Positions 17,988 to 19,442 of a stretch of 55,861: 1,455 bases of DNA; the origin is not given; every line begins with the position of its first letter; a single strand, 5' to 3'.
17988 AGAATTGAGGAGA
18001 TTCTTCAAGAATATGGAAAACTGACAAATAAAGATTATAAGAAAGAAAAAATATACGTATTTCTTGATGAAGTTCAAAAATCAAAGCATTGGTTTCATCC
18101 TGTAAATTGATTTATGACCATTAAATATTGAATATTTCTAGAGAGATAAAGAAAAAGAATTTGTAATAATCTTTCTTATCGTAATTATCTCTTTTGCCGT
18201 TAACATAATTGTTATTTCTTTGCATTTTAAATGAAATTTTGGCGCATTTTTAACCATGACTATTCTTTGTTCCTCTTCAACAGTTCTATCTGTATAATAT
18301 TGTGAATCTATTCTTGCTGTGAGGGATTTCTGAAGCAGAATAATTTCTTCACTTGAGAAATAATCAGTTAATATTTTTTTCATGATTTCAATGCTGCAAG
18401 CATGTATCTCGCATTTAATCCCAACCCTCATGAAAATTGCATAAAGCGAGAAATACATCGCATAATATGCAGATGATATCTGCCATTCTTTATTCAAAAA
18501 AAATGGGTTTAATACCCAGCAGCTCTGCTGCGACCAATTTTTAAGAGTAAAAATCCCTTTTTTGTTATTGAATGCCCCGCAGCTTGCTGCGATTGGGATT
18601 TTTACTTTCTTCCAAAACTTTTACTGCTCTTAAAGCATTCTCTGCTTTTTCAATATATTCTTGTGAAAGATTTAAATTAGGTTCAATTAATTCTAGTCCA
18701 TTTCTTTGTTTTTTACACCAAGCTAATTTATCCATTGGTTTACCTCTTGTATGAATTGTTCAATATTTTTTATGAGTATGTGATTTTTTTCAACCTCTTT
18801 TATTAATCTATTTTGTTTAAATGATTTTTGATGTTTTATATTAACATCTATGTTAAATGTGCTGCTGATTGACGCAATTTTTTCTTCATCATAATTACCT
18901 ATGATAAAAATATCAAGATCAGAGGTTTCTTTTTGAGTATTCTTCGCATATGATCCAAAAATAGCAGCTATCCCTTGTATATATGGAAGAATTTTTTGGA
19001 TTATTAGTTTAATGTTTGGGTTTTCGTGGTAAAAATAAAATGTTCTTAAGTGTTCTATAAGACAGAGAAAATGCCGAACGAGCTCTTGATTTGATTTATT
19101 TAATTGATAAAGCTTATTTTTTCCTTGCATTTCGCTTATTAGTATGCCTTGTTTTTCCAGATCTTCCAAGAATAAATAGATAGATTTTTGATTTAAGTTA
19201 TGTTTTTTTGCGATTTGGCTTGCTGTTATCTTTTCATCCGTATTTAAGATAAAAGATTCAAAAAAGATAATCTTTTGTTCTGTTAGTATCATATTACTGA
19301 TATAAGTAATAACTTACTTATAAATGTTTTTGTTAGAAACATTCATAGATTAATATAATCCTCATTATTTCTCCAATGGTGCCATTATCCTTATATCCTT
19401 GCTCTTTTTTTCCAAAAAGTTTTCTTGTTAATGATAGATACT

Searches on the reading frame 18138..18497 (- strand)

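Call 12: search_protein_families(library=pfam, proteins=[window:18138-18497:-], max_evalue=0.01)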
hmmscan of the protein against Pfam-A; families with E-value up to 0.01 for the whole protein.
window:18138-18497:- (119 aa): 1 family
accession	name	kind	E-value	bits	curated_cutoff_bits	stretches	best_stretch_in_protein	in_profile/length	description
PF05168.19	HEPN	-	0.0082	16.7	22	0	4-93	25-115/117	HEPN domain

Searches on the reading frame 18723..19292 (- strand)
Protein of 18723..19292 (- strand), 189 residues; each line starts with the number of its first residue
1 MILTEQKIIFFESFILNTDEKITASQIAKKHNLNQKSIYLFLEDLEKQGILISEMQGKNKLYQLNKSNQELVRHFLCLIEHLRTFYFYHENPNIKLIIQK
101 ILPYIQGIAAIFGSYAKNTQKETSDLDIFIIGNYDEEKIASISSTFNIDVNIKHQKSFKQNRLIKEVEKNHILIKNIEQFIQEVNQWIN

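Call 12: search_protein_families(library=pfam, proteins=[window:18723-19292:-], max_evalue=0.01)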
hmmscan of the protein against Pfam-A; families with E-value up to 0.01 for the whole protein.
window:18723-19292:- (189 aa): 8 families
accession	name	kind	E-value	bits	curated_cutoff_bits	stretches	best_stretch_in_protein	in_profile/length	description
PF01909.29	NTP_transf_2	-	2.7e-08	34.5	21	1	109-170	17-60/93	Nucleotidyltransferase domain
PF18765.7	Polbeta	-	6.1e-08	33.2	26.9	1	108-175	15-78/93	Polymerase beta, Nucleotidyltransferase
PF03374.19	ANT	-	0.00015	22.5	25.3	1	4-64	7-64/108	Phage antirepressor protein KilAC domain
PF22600.2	MTPAP-like_central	-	0.00054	20.5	27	1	94-154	29-71/139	Poly(A) RNA polymerase, mitochondrial-like, central palm domain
PF01978.25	TrmB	-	0.00081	19.6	25.6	1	19-63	20-63/68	Sugar-specific transcriptional regulator TrmB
PF25051.1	WHD_MCM8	-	0.0018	18.7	26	0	26-65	43-79/80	MCM8 winged helix domain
PF02082.26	Rrf2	-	0.0022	18.6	30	1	18-69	20-70/132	Iron-dependent Transcriptional regulator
PF08279.18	HTH_11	-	0.006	16.9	25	0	15-53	9-47/55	HTH domain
